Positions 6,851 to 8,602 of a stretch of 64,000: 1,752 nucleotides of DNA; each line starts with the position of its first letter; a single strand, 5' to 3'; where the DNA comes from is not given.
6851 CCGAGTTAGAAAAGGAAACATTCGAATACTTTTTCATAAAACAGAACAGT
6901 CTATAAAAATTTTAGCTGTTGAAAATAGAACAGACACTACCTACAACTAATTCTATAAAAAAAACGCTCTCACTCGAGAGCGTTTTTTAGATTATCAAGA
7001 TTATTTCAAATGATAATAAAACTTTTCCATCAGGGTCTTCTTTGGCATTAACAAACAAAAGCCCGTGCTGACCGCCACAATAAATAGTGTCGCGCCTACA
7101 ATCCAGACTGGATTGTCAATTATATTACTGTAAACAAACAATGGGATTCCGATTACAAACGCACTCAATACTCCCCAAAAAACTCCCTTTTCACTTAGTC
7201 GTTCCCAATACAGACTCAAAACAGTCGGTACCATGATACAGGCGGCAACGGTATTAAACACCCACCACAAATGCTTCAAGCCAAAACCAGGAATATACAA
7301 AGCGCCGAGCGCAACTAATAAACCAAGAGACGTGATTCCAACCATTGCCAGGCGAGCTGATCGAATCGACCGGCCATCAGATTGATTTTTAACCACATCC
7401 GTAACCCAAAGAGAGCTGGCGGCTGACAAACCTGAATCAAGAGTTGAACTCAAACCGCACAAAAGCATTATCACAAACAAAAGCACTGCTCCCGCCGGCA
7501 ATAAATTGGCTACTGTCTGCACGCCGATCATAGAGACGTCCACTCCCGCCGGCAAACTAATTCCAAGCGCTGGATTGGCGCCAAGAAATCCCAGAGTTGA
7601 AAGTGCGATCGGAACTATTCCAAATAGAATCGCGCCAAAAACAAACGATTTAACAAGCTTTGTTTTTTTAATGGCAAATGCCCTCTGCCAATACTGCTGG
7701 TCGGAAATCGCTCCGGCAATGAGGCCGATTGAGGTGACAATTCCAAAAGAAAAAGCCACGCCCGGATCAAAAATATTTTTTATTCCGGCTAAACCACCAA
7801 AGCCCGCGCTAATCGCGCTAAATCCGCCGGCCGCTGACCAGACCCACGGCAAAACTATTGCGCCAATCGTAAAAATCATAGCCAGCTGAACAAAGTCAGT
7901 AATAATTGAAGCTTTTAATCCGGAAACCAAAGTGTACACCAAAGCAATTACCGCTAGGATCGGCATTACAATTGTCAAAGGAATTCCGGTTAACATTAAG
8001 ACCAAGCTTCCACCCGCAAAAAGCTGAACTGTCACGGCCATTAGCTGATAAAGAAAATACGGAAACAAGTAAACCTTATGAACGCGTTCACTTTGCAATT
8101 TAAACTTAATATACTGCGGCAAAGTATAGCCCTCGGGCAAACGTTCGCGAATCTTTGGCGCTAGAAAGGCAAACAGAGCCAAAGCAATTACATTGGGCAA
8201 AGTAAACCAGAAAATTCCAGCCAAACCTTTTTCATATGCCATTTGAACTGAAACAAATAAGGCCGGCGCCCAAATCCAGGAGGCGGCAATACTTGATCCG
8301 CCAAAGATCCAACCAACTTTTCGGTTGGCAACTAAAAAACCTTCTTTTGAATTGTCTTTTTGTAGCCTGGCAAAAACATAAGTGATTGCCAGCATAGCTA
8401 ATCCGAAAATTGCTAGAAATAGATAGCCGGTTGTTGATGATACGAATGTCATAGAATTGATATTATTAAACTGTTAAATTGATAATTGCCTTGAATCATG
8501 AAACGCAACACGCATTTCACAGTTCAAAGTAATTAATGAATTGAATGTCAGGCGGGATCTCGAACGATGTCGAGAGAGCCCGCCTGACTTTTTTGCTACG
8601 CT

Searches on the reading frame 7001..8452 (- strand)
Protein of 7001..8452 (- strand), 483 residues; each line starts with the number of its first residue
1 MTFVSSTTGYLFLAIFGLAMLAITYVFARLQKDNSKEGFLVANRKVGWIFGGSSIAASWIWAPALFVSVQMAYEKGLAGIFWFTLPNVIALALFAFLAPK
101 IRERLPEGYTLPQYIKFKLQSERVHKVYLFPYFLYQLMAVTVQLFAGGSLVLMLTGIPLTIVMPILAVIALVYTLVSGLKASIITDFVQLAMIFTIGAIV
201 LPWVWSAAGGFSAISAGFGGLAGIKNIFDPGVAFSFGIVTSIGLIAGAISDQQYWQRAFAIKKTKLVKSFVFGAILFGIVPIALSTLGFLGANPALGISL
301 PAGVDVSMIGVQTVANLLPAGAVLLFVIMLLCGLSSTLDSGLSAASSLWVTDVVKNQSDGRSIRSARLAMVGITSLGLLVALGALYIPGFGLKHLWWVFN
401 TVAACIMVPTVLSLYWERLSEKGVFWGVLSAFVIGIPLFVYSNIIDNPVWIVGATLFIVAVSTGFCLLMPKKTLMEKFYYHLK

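Call 81: search_protein_families(library=ncbifam, proteins=[window:7001-8452:-], max_evalue=0.00001)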
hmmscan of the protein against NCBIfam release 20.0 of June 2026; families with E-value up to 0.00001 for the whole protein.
window:7001-8452:- (483 aa): 4 families
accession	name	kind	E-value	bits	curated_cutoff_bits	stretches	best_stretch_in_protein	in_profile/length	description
TIGR00813.1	sss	superfamily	3.1e-36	125.3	184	1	39-429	1-409/411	sodium/solute symporter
TIGR02119.1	panF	equivalog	2.4e-14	53.2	328.05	1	14-445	13-440/471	sodium/pantothenate symporter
TIGR03648.1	Na_symport_lg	subfamily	2.9e-10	39.2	320.75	1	19-205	7-189/547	VC_2705 family sodium/solute symporter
TIGR02121.1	Na_Pro_sym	equivalog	2.8e-08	32.9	515.5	1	12-436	6-435/488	sodium/proline symporter PutP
